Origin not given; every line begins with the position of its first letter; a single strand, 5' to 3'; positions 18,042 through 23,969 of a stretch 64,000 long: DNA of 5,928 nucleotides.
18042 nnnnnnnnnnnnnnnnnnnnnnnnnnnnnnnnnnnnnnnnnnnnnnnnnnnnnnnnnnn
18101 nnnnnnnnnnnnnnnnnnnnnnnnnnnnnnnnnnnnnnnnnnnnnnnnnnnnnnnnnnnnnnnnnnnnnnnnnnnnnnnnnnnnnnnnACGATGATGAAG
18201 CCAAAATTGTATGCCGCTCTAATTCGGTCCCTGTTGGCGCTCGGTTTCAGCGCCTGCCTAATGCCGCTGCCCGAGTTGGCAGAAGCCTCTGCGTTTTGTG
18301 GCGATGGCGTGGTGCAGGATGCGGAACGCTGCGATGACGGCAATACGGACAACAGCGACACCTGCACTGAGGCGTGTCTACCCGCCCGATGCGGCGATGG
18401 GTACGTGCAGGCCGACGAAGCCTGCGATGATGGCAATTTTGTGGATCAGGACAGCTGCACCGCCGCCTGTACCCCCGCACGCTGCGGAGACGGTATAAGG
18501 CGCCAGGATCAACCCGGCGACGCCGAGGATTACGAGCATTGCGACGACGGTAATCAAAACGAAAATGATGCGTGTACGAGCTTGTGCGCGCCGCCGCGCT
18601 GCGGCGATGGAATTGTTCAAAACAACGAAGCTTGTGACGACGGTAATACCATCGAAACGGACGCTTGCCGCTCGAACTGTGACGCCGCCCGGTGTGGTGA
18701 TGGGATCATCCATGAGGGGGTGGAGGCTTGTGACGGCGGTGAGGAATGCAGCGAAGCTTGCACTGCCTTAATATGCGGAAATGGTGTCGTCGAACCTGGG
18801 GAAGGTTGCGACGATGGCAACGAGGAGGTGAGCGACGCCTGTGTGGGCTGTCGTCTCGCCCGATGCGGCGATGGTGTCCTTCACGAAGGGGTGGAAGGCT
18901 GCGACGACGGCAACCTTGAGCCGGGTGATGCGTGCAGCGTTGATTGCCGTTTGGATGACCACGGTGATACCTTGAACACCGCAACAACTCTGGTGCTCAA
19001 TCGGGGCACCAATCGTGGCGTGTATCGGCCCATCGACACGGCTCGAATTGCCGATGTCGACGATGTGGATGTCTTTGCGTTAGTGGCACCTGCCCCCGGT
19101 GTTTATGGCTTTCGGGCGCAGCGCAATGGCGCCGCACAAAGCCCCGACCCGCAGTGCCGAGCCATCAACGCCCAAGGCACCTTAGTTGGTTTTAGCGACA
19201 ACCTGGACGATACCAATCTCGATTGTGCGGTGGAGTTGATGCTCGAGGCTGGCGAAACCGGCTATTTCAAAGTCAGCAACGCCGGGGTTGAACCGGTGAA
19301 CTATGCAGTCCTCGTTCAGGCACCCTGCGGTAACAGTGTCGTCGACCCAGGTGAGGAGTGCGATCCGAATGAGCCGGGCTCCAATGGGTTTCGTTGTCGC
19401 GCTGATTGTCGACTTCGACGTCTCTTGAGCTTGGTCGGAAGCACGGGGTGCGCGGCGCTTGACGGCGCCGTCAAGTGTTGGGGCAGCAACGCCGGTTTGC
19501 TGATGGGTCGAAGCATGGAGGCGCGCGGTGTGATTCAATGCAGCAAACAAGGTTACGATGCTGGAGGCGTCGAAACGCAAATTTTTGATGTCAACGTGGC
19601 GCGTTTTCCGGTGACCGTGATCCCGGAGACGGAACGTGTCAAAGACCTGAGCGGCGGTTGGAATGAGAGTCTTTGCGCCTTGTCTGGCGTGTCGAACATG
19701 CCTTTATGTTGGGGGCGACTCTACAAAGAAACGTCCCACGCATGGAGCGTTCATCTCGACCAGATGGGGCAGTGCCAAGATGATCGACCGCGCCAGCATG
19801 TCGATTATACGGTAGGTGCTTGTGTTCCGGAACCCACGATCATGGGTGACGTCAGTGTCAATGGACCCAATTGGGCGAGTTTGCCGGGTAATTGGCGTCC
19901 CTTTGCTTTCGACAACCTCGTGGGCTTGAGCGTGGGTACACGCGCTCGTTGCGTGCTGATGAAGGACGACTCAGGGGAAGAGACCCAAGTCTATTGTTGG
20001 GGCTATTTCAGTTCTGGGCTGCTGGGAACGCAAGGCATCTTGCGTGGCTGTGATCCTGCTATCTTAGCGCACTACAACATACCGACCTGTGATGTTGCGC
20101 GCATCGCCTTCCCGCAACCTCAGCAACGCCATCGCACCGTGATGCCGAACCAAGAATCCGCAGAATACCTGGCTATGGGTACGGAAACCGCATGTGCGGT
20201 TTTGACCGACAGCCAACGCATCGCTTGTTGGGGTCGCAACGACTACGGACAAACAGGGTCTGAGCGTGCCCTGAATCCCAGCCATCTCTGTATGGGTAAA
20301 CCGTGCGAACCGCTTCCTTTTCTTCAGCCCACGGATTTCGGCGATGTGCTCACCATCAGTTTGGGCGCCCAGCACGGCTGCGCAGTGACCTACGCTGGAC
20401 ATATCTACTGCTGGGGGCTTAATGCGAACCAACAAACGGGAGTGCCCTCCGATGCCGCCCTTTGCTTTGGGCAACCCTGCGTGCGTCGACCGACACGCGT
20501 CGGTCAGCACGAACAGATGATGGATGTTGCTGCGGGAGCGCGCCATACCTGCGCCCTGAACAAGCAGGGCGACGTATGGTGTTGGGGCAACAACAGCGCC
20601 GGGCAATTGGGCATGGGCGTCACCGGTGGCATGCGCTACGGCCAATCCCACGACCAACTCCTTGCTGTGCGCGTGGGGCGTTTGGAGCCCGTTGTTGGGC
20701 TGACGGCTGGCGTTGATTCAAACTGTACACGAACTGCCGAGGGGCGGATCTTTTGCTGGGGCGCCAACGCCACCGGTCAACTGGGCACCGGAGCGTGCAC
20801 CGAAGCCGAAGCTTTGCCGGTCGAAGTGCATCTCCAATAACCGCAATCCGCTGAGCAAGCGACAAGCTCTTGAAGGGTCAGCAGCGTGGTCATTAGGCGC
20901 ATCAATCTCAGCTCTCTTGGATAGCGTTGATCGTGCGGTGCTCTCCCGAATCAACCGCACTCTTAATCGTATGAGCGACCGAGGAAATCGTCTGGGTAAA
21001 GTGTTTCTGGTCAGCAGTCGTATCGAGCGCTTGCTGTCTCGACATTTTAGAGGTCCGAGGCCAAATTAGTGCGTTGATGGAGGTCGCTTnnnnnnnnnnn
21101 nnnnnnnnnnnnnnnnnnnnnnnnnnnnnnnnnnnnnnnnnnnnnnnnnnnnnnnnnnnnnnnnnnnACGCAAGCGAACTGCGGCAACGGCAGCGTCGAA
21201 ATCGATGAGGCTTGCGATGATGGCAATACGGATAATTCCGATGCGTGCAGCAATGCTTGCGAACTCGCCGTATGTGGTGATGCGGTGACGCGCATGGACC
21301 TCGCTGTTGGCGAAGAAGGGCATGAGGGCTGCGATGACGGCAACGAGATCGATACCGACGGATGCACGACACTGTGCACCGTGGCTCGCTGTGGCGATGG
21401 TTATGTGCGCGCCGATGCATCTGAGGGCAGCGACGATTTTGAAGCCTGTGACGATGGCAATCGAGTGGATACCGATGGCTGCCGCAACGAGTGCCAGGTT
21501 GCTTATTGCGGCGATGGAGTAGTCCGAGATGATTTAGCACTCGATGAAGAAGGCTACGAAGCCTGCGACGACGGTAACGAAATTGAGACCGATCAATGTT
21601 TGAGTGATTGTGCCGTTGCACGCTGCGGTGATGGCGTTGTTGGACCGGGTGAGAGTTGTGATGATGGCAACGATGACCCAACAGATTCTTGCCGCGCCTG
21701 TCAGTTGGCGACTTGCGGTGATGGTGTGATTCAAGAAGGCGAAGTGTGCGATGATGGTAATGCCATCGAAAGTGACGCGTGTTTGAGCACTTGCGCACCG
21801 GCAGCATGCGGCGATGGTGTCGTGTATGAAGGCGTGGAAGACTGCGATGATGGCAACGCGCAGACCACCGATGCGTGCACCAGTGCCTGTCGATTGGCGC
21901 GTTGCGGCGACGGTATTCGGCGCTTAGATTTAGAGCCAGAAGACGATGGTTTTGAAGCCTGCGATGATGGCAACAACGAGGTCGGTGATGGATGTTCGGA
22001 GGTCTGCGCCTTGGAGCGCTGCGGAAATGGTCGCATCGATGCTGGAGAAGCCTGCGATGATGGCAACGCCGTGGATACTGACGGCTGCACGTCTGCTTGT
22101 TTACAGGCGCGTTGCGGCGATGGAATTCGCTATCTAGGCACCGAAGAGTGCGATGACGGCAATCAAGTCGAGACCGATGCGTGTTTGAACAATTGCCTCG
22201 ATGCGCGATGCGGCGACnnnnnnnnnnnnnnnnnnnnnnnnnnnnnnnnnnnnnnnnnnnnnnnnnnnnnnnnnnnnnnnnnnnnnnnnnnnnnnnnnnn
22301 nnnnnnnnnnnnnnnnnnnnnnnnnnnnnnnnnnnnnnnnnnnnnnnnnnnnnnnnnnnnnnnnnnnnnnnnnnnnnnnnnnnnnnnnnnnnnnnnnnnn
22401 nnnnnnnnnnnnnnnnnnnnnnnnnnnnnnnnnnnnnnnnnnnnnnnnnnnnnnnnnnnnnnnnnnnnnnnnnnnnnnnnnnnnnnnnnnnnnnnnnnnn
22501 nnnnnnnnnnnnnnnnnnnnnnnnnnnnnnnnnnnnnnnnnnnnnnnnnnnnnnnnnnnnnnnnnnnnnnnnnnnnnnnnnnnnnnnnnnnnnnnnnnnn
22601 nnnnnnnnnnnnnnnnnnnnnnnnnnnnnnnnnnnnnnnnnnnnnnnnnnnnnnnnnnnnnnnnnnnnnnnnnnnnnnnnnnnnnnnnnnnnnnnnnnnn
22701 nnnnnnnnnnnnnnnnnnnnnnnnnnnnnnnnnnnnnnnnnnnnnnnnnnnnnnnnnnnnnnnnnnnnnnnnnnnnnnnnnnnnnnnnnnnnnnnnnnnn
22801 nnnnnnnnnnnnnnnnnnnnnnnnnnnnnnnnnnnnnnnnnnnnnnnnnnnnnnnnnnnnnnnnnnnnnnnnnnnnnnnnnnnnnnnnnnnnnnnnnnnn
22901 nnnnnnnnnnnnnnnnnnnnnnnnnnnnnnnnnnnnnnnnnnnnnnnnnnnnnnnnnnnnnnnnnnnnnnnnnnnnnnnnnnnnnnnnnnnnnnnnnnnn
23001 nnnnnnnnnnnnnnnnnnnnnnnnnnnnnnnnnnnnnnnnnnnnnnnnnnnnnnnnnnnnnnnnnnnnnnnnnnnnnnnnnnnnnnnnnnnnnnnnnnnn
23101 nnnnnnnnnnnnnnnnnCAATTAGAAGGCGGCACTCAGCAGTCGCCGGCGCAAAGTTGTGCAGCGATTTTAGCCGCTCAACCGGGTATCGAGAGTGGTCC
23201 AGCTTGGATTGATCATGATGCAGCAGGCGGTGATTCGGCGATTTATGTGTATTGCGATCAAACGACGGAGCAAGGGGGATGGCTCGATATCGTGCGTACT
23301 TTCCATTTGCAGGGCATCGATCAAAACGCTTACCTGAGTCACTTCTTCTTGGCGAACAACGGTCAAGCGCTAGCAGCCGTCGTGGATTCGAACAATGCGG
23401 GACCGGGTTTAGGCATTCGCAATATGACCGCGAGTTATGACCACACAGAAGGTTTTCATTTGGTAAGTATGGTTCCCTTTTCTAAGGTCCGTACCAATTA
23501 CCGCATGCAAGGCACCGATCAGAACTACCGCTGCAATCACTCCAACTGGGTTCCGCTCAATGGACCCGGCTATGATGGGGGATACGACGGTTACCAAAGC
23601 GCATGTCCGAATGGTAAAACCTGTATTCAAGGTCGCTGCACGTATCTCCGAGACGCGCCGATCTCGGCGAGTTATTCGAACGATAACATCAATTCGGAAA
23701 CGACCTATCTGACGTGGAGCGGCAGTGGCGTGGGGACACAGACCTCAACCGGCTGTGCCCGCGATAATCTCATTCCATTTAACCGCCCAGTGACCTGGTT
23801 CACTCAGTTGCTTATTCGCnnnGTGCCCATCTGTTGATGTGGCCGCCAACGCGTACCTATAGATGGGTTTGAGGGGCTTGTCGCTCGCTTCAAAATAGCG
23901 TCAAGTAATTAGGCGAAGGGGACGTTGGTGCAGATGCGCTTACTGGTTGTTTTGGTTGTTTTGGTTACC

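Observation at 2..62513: Repertoire of stalk-plus-head surface lipoproteins built on ~110 cysteine-rich repeat units in 8 genes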

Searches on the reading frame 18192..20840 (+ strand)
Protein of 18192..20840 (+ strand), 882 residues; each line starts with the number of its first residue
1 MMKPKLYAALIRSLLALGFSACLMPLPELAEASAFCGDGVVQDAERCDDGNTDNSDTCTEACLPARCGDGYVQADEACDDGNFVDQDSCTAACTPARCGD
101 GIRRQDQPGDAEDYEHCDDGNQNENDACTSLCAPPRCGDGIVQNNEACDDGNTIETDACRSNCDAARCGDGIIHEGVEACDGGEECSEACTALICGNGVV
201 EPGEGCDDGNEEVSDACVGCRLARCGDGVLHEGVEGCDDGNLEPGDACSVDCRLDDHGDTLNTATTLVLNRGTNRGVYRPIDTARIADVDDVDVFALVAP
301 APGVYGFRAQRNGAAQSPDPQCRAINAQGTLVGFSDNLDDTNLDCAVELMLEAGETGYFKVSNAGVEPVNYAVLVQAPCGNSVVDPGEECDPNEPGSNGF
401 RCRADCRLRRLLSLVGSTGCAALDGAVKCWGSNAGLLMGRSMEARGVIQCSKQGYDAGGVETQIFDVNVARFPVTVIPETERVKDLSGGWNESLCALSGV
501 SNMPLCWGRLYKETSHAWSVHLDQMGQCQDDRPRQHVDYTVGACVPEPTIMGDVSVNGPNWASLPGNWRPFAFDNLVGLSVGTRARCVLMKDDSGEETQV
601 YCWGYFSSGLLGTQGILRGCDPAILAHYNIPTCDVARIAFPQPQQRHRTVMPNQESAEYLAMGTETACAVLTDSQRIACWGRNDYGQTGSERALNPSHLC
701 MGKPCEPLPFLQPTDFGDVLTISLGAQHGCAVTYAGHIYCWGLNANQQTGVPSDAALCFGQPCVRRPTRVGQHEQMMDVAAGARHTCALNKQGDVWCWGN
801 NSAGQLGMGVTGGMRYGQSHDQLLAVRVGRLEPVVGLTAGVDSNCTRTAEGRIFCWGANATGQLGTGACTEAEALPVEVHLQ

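Call 4: search_protein_families(library=pfam, proteins=[window:18192-20840:+], max_evalue=0.01)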
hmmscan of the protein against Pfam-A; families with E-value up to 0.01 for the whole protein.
window:18192-20840:+ (882 aa): 5 families
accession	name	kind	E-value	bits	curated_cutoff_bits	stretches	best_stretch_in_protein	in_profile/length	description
PF25390.1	WD40_RLD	-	1.3e-41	143.6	150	1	577-879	92-345/363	RCC1-like domain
PF13540.12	RCC1_2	-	1.1e-29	101.8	22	3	778-805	3-30/30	Regulator of chromosome condensation (RCC1) repeat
PF13948.11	DUF4215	-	3.2e-28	98.2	27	5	131-163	16-46/47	Domain of unknown function (DUF4215)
PF00415.24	RCC1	-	9.9e-21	74.5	21.7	3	736-789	2-50/50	Regulator of chromosome condensation (RCC1) repeat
PF25384.1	Alsin_RLD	-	1.5e-08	34.8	100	0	834-870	277-313/405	Alsin RCC1-like domain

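Call 5: search_protein_families(library=ncbifam, proteins=[window:18192-20840:+], max_evalue=0.01)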
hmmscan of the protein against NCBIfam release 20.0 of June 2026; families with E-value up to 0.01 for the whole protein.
window:18192-20840:+ (882 aa): 1 family
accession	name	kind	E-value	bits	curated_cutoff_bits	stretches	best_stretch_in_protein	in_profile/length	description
TIGR02232.1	myxo_disulf_rpt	repeat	2.3e-37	126.5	20.8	6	66-94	3-31/38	cysteine-rich acidic repeat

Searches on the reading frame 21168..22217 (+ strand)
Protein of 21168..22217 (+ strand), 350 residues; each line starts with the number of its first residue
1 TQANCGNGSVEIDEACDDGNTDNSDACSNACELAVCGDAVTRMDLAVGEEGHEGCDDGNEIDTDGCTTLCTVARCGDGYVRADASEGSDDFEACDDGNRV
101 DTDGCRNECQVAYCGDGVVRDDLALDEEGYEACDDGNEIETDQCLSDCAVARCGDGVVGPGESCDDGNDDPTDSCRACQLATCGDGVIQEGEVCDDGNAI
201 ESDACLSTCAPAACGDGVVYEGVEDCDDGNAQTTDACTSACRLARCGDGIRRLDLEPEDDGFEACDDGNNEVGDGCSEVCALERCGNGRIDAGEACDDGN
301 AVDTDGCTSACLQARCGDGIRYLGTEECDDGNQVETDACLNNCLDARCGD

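Call 69: predict_structure(alignment_id=A3)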
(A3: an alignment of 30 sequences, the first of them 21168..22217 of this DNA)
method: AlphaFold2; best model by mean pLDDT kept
length: 350 residues; sequences in the alignment: 30
mean_pLDDT: 80.8   pTM: 0.41
mean pLDDT of the five models: 80.8, 80.5, 76.7, 72.3, 65.7
residues with pLDDT >= 90: 1; 70-90: 335; 50-70: 12; < 50: 2
segments of 3 or more residues with pLDDT < 50: none
pLDDT, mean of each block of 10 residues (from residue 1): 72 81 78 84 84 86 87 87 85 83 79 86 85 79 79 82 80 75 77 79 78 80 79 75 85 84 84 80 78 76 76 81 80 83 83
secondary structure, 60 per line:
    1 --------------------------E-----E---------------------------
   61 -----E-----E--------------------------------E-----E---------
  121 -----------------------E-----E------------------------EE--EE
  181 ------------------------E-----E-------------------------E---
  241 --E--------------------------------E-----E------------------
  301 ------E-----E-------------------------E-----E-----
elements in order:

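Call 72: fold_search(model_id=the predicted structure, library=pdb)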
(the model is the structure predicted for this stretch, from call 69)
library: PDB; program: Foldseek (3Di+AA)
matches with E <= 10: 19; with E <= 0.001: 0
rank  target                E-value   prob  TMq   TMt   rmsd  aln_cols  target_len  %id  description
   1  7ufg_A                2.0e+00  0.21  0.09  0.03   9.5        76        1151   32  Cryo-EM structure of PAPP-A in complex with IGFBP5 (released 2022-09-28)
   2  9q7y_B                2.2e+00  0.06  0.09  0.06  13.2       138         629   20  Zymogen ADAM17- iRhom1 Cytoplasmic Deletion (365) Complex Bound by the MEDI3622 Fab (released 2026-04-01)
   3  8a7d_C                2.7e+00  0.82  0.09  0.04   1.5        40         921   45  Partial dimer complex of PAPP-A and its inhibitor STC2 (released 2022-11-02)
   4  7y5n_C                3.0e+00  0.66  0.10  0.03   2.1        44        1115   34  Structure of 1:1 PAPP-A.ProMBP complex(half map) (released 2023-01-11)
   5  8hgg_C                3.2e+00  0.06  0.09  0.03  12.8       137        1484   20  Structure of 2:2 PAPP-A.ProMBP complex (released 2023-01-11)
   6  5y2z_G                3.4e+00  0.08  0.08  0.06  13.4       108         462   22  Crystal structure of human LGI1 EPTP-ADAM22 complex (released 2018-05-02)
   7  7ufg_B                3.8e+00  0.14  0.10  0.04   9.0        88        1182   28  Cryo-EM structure of PAPP-A in complex with IGFBP5 (released 2022-09-28)
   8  8hpy_A                4.0e+00  0.04  0.09  0.07  20.4       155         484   17  Crystal structure of human LGI1-ADAM22 complex (released 2023-12-13)
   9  7y5q_B                4.5e+00  0.35  0.10  0.03   3.3        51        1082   37  Structure of 1:1 PAPP-A.STC2 complex(half map) (released 2023-01-11)
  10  5y2z_E                5.0e+00  0.33  0.09  0.07   2.9        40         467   30  Crystal structure of human LGI1 EPTP-ADAM22 complex (released 2018-05-02)
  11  8sl1_A                5.6e+00  0.54  0.10  0.04   1.8        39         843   36  Cryo-EM structure of PAPP-A2 (released 2023-11-08)
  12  8d8o_B                6.3e+00  0.47  0.09  0.03   1.5        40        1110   48  Cryo-EM structure of substrate unbound PAPP-A (released 2022-09-28)
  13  5y2z_I                6.3e+00  0.25  0.09  0.07   3.0        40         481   30  Crystal structure of human LGI1 EPTP-ADAM22 complex (released 2018-05-02)
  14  5y2z_C                7.0e+00  0.16  0.10  0.07   3.8        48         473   27  Crystal structure of human LGI1 EPTP-ADAM22 complex (released 2018-05-02)
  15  5y2z_A                7.0e+00  0.16  0.09  0.07   3.8        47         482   28  Crystal structure of human LGI1 EPTP-ADAM22 complex (released 2018-05-02)
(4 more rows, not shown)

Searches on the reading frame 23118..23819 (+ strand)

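Call 61: search_protein_families(library=pfam, proteins=[window:23118-23819:+], max_evalue=5)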
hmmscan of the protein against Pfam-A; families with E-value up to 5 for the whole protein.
seq(234 aa): 1 family
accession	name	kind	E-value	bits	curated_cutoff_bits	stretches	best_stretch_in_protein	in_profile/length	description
PF01410.23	COLFI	-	9e-07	28.9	26.2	1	5-52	24-71/233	Fibrillar collagen C-terminal domain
